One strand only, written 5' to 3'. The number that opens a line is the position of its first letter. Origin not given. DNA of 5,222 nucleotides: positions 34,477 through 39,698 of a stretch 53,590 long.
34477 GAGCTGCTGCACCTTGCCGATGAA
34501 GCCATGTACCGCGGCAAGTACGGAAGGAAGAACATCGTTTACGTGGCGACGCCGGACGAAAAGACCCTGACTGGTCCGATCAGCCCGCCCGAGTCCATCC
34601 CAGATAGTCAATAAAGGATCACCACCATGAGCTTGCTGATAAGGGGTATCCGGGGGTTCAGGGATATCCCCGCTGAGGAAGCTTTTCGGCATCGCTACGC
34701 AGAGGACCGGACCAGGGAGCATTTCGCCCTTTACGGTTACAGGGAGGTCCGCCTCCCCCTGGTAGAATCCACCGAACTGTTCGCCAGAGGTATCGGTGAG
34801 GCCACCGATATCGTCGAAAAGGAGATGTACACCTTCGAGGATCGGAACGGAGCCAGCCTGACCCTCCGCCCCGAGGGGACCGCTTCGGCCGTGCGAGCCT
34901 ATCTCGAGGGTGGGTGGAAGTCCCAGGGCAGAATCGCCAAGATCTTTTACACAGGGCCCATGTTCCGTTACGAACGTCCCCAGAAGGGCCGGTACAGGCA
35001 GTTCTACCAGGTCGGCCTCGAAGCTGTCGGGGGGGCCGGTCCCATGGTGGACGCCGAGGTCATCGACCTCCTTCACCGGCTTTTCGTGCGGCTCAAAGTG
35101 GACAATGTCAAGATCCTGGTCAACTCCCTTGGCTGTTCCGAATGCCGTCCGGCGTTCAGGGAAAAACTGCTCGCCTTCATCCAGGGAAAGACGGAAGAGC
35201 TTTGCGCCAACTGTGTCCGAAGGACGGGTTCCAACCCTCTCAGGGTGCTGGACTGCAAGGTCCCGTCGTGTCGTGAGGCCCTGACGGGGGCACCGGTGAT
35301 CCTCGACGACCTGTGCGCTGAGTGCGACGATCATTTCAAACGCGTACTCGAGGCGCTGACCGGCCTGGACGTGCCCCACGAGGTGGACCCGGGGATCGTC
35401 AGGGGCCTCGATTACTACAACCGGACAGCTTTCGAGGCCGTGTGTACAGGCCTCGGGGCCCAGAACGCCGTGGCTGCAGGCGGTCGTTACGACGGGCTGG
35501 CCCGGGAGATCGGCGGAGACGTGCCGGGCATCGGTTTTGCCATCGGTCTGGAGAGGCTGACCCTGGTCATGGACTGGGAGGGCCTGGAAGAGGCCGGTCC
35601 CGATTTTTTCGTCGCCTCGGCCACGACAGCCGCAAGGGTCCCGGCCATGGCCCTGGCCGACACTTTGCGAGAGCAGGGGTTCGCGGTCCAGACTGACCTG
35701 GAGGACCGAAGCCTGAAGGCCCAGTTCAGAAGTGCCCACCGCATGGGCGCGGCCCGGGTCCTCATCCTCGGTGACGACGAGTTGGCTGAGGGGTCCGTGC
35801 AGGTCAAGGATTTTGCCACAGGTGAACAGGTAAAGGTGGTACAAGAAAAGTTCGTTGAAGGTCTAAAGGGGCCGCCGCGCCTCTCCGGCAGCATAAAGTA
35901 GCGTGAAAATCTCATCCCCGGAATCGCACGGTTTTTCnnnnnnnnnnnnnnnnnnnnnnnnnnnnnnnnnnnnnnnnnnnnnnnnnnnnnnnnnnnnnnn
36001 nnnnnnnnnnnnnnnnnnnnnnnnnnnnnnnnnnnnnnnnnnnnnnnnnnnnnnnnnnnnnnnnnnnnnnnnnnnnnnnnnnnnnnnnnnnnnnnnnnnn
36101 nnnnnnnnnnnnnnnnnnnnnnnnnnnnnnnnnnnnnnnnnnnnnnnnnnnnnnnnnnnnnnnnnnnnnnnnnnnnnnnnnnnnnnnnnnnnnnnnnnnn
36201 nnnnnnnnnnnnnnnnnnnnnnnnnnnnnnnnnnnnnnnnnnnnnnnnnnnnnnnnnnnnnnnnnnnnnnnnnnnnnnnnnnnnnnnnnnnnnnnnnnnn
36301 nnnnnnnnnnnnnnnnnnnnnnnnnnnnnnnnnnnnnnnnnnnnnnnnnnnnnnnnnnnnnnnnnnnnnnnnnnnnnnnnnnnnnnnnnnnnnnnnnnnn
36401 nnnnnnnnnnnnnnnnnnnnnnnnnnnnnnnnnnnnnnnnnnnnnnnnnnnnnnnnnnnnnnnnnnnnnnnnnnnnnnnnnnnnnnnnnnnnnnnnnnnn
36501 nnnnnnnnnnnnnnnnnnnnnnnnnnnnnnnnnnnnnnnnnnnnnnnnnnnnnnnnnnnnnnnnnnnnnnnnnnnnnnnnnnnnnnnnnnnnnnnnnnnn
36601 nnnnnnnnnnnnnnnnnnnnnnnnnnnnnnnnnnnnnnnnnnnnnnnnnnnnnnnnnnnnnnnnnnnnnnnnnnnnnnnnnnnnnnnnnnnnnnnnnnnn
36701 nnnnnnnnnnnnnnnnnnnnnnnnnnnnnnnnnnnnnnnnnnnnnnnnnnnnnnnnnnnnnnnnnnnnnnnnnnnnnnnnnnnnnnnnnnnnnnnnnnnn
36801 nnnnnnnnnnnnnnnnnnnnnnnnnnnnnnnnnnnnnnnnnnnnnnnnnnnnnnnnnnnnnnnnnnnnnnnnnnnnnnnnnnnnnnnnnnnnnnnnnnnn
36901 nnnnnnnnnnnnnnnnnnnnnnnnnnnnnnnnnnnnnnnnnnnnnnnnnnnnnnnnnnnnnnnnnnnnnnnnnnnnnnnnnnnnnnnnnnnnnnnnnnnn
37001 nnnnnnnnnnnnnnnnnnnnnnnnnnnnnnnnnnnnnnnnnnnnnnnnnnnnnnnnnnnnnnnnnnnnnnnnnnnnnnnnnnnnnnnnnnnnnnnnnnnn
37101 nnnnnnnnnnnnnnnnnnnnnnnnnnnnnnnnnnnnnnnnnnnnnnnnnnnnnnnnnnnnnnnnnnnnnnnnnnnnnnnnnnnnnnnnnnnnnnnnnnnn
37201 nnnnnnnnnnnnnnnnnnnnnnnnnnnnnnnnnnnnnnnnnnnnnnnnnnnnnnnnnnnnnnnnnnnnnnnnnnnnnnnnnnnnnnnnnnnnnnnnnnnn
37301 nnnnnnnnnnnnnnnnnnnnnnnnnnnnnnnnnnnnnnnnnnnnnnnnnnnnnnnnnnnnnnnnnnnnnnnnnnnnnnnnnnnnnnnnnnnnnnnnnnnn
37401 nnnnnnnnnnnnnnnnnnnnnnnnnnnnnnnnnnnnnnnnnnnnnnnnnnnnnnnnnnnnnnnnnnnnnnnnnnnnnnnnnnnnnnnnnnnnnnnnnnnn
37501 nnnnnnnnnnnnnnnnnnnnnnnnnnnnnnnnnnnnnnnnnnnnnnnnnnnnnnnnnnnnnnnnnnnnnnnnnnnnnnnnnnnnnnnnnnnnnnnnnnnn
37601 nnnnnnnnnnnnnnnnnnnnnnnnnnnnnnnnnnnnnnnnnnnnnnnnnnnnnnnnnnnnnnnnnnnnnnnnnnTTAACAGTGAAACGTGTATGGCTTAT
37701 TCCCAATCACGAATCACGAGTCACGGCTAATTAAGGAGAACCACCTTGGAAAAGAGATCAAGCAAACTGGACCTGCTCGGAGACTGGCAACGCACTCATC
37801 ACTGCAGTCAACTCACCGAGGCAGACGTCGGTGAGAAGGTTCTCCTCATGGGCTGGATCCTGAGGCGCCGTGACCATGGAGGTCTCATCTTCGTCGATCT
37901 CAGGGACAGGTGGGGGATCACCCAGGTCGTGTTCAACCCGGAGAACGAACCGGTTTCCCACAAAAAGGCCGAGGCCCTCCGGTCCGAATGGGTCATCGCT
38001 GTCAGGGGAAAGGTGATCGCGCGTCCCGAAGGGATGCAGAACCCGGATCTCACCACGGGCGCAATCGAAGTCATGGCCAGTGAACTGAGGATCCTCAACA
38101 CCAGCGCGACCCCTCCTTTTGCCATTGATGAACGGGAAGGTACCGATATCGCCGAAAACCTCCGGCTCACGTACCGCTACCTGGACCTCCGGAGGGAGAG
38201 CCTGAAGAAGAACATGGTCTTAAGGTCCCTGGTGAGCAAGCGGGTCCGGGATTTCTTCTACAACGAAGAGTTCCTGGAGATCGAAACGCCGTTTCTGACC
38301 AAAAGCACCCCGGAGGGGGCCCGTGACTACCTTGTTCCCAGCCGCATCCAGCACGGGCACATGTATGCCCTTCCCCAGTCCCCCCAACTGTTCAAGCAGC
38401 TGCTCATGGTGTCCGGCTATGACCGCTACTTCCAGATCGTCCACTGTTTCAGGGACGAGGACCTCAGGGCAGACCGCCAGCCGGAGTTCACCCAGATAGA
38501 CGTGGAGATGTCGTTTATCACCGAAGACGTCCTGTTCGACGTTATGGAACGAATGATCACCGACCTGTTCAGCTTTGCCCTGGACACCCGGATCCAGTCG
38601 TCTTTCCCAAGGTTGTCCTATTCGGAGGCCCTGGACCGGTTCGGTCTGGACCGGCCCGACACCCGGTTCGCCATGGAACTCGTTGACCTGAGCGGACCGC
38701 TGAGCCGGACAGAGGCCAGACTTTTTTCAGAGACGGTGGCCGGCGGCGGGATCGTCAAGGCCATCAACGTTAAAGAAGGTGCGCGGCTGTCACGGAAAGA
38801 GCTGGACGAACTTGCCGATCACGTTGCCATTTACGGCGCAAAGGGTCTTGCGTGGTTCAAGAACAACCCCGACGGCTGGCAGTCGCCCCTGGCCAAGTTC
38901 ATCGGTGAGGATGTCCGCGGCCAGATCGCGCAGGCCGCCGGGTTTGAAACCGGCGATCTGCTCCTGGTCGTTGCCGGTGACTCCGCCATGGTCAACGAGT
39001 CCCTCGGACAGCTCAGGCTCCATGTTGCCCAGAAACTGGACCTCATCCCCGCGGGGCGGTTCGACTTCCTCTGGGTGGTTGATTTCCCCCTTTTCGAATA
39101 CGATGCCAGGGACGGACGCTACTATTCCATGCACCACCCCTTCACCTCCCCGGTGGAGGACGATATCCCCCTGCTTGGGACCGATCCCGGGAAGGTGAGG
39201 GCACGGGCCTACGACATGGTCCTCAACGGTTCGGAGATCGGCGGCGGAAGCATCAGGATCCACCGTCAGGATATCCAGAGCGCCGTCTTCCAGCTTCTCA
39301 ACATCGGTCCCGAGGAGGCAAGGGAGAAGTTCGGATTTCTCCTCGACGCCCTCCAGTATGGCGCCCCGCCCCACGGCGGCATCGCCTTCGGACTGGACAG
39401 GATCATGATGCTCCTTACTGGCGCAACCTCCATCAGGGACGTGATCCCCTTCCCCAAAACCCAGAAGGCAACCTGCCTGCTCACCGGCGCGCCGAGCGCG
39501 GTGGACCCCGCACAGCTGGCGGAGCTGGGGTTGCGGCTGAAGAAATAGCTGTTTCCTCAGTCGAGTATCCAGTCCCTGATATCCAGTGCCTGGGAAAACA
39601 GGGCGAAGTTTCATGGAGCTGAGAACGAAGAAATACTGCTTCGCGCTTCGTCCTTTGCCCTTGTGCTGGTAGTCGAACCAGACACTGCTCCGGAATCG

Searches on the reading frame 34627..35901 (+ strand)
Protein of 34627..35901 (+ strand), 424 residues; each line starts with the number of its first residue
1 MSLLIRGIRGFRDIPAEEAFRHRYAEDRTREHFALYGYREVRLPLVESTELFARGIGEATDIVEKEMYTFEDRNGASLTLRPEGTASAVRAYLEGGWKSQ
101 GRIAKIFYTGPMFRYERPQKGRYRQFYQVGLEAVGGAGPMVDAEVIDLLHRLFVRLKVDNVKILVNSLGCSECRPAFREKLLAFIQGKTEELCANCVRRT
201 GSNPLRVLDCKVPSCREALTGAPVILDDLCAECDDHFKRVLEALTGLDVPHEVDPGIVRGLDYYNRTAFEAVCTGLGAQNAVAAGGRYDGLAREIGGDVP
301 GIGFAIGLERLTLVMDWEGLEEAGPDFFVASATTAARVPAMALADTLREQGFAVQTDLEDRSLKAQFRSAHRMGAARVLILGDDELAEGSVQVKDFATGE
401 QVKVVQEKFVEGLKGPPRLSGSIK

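Call 15: search_protein_families(library=pfam, proteins=[window:34627-35901:+], max_evalue=0.00001)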
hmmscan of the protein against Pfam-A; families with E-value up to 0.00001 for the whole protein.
window:34627-35901:+ (424 aa): 3 families
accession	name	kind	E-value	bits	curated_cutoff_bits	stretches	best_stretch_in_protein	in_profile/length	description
PF13393.11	tRNA-synt_His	-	2.7e-47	161.9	25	1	10-311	1-308/308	Histidyl-tRNA synthetase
PF03129.25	HGTP_anticodon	-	6.8e-15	55.4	21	1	335-414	13-92/94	Anticodon binding domain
PF00587.30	tRNA-synt_2b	-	2.4e-14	54.2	29.3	1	68-310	1-170/179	tRNA synthetase class II core domain (G, H, P, S and T)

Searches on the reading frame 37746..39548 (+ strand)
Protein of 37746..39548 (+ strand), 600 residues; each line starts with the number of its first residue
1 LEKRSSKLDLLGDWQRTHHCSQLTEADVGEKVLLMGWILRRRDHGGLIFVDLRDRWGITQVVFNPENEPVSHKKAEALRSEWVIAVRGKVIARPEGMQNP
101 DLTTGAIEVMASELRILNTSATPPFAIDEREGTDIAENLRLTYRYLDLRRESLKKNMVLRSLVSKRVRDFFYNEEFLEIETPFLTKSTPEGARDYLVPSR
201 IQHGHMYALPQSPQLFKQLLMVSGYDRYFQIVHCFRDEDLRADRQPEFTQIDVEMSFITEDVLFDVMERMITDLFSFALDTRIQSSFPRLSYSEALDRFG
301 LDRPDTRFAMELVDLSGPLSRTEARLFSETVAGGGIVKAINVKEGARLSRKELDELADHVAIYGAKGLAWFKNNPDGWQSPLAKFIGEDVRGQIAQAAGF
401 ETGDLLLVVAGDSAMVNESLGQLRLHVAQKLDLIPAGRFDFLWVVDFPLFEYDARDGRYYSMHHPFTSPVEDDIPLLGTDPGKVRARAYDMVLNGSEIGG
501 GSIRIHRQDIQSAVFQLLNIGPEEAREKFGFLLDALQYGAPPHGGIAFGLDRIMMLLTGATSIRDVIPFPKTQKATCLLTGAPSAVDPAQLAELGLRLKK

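Call 15: search_protein_families(library=pfam, proteins=[window:37746-39548:+], max_evalue=0.00001)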
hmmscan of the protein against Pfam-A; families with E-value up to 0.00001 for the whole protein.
window:37746-39548:+ (600 aa): 3 families
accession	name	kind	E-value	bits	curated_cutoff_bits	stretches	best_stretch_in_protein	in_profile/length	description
PF00152.25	tRNA-synt_2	-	3.2e-119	398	25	1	137-573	2-308/308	tRNA synthetases class II (D, K and N)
PF02938.19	GAD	-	3.9e-24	85.2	23.4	1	327-420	1-95/95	GAD domain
PF01336.31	tRNA_anti-codon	-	8.6e-16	58.1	27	1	32-117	1-75/75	OB-fold nucleic acid binding domain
